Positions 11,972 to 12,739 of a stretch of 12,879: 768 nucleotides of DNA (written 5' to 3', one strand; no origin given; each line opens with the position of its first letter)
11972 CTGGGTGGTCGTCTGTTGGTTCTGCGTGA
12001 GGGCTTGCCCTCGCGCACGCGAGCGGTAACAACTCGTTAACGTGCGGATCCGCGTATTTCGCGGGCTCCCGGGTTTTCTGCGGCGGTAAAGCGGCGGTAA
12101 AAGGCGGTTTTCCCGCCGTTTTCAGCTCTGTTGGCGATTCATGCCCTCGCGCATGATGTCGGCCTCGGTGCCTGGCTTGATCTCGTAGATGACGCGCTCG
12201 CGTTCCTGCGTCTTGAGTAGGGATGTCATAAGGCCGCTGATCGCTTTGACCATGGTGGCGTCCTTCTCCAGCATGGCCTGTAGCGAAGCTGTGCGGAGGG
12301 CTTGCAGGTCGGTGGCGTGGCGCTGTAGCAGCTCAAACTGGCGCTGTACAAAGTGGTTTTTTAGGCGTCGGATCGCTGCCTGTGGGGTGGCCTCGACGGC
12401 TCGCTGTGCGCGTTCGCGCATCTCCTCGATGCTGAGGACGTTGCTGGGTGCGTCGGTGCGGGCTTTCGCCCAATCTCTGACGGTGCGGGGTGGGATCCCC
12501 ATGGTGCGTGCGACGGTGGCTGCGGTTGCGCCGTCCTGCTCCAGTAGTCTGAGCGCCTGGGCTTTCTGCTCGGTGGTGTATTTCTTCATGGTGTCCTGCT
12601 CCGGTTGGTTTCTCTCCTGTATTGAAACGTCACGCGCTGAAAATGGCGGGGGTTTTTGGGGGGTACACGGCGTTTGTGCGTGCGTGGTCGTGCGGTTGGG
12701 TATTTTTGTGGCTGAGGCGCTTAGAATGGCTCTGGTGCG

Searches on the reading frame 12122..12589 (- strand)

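Call 11: search_protein_families(library=pfam, proteins=[window:12122-12589:-], max_evalue=0.01)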
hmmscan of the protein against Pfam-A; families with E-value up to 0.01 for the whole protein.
window:12122-12589:- (155 aa): 6 families
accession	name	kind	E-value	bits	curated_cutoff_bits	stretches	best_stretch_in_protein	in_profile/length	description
PF13384.12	HTH_23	-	9.8e-09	35.2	24.6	1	6-43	4-40/50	Homeodomain-like domain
PF01527.26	HTH_Tnp_1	-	3.3e-08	34.1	24.1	1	2-55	5-57/75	Transposase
PF13551.12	HTH_29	-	0.00018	22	28.1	1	9-43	1-35/64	Winged helix-turn helix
PF13542.12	HTH_Tnp_ISL3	-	0.00079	19.3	27.4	1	4-43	12-49/51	Helix-turn-helix domain of transposase family ISL3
PF13518.12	HTH_28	-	0.0012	19.4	25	1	8-42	1-34/52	Helix-turn-helix domain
PF04218.19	CENP-B_N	-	0.0014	18.6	21.2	1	5-44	8-46/53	CENP-B N-terminal DNA-binding domain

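Call 32: search_protein_families(library=phrogs, proteins=[window:12122-12589:-], max_evalue=0.001)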
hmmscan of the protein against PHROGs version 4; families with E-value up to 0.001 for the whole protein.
window:12122-12589:- (155 aa): 3 families
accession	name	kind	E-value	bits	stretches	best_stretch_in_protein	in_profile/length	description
phrog_664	-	DNA, RNA and nucleotide metabolism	3.3e-05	24.8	1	3-65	84-144/210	DNA binding protein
phrog_4779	-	transcription regulation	7.5e-05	24.2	1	11-71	6-66/98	transcriptional regulator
phrog_151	-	integration and excision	0.00018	21.2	1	2-95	126-222/582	transposase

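Call 78: search_protein_families(library=ncbifam, proteins=[window:12122-12589:-], max_evalue=0.01)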
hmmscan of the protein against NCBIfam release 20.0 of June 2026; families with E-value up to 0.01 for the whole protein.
window:12122-12589:- (155 aa): 7 families
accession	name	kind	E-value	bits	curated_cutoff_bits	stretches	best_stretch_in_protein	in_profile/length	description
NF033516.0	transpos_IS3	equivalog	4.8e-07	29.4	160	1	7-87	1-77/369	IS3 family transposase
NF033577.2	transpos_IS481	equivalog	0.00015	21.4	224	1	9-109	2-104/284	IS481 family transposase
NF047595.1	IS66_ISRel24_TnpA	equivalog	0.0002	21.9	74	1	2-52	3-47/113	IS66-like element accessory protein TnpA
NF009172.0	PRK12519.1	subfamily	0.003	17.1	222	0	7-42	144-179/194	RNA polymerase sigma factor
NF033545.0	transpos_IS630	equivalog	0.0033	16.9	100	1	11-75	3-67/299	IS630 family transposase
NF033546.1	transpos_IS21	equivalog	0.0039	16.8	160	0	13-90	1-74/294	IS21 family transposase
TIGR03879.1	near_KaiC_dom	domain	0.0073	16.8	65.1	0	10-57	25-71/91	probable regulatory domain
